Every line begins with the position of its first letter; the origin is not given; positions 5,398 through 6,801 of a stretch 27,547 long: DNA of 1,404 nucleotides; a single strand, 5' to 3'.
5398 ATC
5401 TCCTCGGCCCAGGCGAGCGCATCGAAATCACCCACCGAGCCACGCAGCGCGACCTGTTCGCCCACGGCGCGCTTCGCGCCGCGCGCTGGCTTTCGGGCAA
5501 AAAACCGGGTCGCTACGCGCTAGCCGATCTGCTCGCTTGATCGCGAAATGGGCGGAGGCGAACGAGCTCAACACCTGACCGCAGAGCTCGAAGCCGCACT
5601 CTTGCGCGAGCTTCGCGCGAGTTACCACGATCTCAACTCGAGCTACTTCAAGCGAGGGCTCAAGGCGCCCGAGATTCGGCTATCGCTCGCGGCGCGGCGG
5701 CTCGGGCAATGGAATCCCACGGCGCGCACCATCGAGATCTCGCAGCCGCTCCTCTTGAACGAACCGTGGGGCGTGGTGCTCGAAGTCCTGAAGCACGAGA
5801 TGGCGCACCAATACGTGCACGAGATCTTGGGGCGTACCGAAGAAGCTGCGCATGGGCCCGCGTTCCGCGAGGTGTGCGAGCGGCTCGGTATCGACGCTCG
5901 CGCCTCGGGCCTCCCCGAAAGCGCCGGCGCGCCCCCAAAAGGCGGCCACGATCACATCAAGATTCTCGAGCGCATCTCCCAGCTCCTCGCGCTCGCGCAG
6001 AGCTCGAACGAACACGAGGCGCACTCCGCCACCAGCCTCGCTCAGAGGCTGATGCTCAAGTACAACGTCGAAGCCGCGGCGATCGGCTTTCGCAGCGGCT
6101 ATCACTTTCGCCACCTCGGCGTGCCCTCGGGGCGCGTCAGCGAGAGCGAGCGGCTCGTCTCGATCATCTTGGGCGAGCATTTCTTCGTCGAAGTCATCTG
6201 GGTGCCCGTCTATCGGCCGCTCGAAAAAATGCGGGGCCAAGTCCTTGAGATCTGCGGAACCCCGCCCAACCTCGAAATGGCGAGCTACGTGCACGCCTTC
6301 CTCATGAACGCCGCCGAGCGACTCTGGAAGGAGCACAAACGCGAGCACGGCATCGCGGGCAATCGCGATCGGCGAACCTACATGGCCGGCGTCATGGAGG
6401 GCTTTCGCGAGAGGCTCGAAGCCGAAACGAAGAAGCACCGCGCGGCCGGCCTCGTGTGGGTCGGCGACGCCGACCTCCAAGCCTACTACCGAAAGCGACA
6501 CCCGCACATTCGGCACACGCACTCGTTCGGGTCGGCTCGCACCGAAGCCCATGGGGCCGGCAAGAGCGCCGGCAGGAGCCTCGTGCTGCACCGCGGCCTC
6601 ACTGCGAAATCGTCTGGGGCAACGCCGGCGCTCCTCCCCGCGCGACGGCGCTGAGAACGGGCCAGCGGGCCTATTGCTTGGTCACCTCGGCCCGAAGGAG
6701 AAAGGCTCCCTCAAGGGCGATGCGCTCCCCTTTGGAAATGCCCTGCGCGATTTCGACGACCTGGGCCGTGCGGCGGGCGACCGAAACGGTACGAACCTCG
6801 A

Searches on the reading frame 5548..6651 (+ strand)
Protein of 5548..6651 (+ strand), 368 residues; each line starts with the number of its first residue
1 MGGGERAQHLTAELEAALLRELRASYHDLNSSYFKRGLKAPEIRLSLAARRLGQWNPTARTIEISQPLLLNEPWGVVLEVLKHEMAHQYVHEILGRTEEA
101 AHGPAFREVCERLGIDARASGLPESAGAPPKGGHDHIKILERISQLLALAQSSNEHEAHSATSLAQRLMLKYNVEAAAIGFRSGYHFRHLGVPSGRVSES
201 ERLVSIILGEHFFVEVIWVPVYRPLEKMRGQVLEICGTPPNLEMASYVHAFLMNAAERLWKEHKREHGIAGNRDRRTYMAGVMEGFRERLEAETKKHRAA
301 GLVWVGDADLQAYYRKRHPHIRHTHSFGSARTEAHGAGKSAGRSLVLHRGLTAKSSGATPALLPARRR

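Call 38: search_protein_families(library=pfam, proteins=[window:5548-6651:+])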
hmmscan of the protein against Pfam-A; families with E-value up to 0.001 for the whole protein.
window:5548-6651:+ (368 aa): 3 families
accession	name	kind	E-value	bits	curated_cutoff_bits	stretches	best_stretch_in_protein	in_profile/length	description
PF23771.1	DUF7168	-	6.4e-21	74.9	25.5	1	201-320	24-138/140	Domain of unknown function (DUF7168)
PF10979.13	DUF2786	-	3.6e-13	49.7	23.9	1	138-175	1-39/40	Protein of unknown function (DUF2786)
PF10263.15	SprT-like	-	5.6e-13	49.1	25.6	1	24-114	3-96/108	SprT-like family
